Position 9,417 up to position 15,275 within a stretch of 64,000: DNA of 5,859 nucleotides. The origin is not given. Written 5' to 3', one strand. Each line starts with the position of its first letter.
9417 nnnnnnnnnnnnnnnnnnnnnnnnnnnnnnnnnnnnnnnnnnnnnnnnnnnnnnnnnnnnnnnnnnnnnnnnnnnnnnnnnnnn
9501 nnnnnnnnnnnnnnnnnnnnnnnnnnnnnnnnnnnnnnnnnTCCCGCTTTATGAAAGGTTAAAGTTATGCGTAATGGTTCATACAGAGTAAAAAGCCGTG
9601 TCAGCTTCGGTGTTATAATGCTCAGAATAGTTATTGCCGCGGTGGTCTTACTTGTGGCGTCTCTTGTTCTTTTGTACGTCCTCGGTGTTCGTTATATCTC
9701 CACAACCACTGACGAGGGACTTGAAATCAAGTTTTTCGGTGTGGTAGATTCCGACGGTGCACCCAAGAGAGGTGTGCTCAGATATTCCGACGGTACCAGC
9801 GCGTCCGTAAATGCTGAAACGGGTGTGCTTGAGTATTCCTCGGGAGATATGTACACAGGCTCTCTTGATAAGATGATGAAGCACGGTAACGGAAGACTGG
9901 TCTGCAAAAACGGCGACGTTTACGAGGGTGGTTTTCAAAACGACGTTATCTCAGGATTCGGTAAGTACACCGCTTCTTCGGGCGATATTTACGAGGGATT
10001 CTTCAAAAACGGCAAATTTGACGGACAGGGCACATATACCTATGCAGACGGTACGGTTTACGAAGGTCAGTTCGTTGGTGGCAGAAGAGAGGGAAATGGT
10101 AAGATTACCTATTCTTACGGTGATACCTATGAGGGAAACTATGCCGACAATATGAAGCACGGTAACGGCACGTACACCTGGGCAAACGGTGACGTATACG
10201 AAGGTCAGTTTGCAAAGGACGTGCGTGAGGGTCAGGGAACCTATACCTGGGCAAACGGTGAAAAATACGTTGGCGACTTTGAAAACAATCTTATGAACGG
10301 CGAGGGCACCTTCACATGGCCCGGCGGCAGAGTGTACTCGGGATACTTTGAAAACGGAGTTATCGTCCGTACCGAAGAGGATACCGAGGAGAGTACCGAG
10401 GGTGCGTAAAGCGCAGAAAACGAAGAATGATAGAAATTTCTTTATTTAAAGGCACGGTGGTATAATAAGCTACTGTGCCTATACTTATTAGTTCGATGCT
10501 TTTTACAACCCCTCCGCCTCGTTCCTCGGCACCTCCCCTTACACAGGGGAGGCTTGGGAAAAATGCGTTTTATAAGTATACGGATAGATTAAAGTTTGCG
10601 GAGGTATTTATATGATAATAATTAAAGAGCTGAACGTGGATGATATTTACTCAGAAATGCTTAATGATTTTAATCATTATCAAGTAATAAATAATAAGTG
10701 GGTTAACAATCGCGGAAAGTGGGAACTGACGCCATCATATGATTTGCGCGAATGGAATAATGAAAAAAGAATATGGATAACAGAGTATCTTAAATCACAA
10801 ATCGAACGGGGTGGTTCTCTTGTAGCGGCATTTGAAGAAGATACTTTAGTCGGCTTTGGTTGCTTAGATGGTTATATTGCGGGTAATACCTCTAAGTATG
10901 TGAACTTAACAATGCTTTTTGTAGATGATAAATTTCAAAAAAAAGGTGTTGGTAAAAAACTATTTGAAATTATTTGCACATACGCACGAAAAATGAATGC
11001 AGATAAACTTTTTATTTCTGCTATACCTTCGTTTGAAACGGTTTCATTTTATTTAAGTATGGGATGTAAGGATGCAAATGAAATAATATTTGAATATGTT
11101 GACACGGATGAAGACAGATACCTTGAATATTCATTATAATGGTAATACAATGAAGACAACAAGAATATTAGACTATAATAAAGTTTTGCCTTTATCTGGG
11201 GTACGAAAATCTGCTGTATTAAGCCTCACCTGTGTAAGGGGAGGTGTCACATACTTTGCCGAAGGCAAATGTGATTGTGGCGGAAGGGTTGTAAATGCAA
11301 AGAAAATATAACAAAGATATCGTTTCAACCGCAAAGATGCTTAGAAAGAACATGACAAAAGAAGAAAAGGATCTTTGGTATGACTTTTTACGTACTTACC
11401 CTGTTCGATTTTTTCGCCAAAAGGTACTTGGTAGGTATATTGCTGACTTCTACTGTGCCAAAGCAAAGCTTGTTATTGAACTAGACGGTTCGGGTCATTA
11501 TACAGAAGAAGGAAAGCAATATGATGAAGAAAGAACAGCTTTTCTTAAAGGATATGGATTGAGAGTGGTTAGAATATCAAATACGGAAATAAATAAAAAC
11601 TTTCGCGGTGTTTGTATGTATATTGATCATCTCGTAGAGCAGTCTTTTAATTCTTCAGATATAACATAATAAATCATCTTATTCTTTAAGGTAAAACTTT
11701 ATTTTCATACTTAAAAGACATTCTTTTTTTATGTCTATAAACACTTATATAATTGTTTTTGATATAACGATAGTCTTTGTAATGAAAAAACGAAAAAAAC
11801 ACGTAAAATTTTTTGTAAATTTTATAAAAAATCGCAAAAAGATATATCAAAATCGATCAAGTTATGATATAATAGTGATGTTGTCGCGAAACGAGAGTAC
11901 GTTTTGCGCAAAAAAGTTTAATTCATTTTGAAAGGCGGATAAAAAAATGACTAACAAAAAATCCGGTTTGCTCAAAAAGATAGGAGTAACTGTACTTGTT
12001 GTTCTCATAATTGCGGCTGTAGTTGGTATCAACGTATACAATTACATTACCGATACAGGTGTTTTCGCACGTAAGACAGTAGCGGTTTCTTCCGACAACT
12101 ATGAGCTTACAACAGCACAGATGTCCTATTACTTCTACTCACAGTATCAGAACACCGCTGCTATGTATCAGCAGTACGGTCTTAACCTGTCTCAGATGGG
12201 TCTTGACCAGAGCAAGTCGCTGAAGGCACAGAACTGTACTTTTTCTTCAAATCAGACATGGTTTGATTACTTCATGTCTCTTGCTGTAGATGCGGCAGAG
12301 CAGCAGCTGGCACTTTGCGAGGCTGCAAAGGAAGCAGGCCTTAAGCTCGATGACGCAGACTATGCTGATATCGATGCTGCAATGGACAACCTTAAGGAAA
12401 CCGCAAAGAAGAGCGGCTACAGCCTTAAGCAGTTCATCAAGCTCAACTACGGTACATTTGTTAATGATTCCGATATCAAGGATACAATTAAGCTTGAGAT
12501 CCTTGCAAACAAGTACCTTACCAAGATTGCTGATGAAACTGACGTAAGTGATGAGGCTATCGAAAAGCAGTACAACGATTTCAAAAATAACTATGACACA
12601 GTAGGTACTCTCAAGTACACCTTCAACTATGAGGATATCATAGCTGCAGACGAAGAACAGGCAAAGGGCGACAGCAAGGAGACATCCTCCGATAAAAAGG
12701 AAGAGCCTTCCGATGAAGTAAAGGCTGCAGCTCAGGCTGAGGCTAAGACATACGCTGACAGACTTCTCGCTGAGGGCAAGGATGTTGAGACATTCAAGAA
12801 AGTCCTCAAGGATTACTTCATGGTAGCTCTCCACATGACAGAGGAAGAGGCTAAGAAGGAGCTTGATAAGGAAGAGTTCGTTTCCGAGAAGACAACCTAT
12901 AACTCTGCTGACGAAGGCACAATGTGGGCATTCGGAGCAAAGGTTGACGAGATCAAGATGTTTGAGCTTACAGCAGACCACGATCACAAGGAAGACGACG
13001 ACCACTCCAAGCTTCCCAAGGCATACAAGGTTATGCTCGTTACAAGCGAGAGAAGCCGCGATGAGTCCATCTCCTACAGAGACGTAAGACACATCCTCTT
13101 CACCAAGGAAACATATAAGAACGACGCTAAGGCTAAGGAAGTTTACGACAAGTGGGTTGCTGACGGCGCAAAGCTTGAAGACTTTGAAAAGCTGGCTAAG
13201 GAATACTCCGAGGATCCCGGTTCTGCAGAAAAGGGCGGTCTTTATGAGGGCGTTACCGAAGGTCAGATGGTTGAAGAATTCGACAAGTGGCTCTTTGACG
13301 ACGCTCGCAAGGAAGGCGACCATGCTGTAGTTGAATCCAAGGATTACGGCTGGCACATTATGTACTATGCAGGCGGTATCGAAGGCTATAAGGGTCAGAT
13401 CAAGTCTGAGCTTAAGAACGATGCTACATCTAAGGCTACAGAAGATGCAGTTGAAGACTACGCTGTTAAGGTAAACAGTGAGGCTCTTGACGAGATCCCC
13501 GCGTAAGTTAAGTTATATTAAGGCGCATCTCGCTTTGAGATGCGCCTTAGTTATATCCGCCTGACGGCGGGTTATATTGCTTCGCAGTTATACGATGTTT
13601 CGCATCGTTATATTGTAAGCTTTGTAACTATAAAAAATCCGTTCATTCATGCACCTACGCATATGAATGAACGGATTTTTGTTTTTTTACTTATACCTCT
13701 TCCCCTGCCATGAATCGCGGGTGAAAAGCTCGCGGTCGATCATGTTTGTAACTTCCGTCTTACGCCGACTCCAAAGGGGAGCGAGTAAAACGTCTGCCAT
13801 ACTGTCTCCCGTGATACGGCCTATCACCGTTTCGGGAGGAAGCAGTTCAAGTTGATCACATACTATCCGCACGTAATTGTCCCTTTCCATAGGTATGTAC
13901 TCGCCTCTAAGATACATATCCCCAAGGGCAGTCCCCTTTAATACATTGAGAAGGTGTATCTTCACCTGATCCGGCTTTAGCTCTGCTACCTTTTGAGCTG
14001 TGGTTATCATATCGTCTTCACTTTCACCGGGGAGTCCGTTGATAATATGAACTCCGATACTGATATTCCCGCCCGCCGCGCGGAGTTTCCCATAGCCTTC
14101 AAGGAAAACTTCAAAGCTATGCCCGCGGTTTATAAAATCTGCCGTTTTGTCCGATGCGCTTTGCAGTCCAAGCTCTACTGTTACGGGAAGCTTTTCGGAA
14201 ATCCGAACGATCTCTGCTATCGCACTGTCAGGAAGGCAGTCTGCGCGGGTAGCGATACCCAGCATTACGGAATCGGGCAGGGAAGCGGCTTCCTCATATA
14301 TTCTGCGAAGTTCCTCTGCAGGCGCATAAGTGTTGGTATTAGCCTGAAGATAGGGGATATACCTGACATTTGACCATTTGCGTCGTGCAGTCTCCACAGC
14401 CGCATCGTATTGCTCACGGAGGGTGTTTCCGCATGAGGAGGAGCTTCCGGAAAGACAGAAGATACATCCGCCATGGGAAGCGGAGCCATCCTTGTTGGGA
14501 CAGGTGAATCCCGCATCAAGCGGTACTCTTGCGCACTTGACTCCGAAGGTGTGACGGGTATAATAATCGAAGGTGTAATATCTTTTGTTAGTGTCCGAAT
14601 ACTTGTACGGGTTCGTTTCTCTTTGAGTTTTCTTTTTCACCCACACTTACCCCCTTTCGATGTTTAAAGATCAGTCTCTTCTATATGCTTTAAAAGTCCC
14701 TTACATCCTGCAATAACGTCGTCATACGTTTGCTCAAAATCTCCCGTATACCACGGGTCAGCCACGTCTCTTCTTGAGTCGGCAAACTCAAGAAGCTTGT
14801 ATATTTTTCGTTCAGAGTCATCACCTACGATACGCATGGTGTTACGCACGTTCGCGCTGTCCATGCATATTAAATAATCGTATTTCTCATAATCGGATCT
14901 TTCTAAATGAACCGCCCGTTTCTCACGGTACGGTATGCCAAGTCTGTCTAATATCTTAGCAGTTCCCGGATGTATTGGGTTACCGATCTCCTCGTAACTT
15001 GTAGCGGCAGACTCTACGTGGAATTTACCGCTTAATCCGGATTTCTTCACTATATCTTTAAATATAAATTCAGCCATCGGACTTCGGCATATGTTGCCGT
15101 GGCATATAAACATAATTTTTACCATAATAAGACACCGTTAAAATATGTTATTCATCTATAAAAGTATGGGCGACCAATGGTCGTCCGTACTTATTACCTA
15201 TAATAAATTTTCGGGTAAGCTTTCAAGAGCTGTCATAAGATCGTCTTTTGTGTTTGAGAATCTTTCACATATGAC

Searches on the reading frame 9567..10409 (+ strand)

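Call 82: search_protein_families(library=pfam, max_evalue=0.00001, proteins=[window:9567-10409:+])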
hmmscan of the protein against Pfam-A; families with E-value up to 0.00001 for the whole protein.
window:9567-10409:+ (280 aa): 1 family
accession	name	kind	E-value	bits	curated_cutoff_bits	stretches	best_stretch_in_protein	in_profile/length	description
PF02493.26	MORN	-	3.2e-43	143.5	22.5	3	188-210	1-23/23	MORN repeat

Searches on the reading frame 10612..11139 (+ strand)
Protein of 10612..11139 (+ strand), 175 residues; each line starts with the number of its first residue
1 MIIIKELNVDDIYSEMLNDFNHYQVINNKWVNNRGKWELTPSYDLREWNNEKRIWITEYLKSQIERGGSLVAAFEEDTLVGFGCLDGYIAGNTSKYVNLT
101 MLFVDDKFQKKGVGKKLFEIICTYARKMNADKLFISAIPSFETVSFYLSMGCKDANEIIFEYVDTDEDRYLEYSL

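Call 82: search_protein_families(library=pfam, max_evalue=0.00001, proteins=[window:10612-11139:+])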
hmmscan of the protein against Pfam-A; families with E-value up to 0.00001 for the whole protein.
window:10612-11139:+ (175 aa): 3 families
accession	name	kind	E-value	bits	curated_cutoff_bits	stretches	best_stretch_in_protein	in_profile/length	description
PF13673.13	Acetyltransf_10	-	1.8e-12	47.8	23.6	1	58-155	20-110/128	Acetyltransferase (GNAT) domain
PF00583.31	Acetyltransf_1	-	2.1e-10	41.4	20.7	1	58-151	19-115/116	Acetyltransferase (GNAT) family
PF13508.13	Acetyltransf_7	-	2.2e-08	34.8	27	1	69-151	4-81/84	Acetyltransferase (GNAT) domain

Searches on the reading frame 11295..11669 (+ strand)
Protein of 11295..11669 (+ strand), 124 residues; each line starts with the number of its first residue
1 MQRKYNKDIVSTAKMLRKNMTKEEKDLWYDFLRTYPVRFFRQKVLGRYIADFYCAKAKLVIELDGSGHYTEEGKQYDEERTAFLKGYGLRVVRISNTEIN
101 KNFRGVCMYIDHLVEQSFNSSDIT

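Call 83: search_protein_families(library=pfam, max_evalue=0.00001, proteins=[window:11295-11669:+])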
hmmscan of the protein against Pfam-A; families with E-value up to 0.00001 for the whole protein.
window:11295-11669:+ (124 aa): 1 family
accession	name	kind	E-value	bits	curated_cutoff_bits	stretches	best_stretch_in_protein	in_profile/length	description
PF04480.18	DUF559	-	6.7e-29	100.4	20.6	1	9-111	3-105/109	Protein of unknown function (DUF559)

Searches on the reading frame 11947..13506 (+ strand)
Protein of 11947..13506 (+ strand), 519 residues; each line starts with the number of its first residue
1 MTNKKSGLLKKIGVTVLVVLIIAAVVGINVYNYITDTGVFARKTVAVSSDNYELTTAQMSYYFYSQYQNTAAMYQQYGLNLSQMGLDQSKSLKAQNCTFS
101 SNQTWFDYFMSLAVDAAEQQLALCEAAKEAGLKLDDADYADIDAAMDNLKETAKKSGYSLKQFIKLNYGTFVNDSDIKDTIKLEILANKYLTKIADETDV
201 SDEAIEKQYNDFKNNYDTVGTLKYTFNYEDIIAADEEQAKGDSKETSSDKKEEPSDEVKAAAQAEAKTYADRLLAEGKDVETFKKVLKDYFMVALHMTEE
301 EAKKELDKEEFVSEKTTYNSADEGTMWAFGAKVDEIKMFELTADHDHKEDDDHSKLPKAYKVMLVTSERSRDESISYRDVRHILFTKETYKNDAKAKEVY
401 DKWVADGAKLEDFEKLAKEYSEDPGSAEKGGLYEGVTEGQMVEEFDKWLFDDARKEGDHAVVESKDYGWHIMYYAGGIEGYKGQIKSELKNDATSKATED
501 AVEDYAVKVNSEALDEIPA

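Call 83: search_protein_families(library=pfam, max_evalue=0.00001, proteins=[window:11947-13506:+])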
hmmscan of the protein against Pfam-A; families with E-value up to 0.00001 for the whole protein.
window:11947-13506:+ (519 aa): 2 families
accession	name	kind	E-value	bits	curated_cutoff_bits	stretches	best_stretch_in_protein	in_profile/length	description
PF13616.12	Rotamase_3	-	8.9e-18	65.4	22.5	1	377-472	15-110/116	PPIC-type PPIASE domain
PF00639.27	Rotamase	-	6.9e-15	56.2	21.7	1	382-473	1-94/97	PPIC-type PPIASE domain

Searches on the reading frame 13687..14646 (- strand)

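Call 83: search_protein_families(library=pfam, max_evalue=0.00001, proteins=[window:13687-14646:-])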
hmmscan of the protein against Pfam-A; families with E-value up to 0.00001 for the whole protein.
window:13687-14646:- (319 aa): 2 families
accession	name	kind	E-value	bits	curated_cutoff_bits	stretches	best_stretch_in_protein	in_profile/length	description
PF16199.10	Radical_SAM_C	-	4.8e-27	94.3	31.9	1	225-307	1-83/85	Radical_SAM C-terminal domain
PF04055.27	Radical_SAM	-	2.2e-14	54.4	29.5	1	59-219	9-165/166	Radical SAM superfamily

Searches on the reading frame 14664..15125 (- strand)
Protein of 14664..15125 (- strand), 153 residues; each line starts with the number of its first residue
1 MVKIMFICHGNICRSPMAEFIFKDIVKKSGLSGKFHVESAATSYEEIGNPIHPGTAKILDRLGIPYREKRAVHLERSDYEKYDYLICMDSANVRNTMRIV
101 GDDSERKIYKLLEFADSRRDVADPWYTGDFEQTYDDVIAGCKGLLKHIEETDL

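Call 83: search_protein_families(library=pfam, max_evalue=0.00001, proteins=[window:14664-15125:-])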
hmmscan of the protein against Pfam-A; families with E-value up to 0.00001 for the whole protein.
window:14664-15125:- (153 aa): 1 family
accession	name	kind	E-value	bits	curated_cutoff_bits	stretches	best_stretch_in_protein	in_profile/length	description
PF01451.26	LMWPc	-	3e-35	122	23.2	1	4-145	1-144/144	Low molecular weight phosphotyrosine protein phosphatase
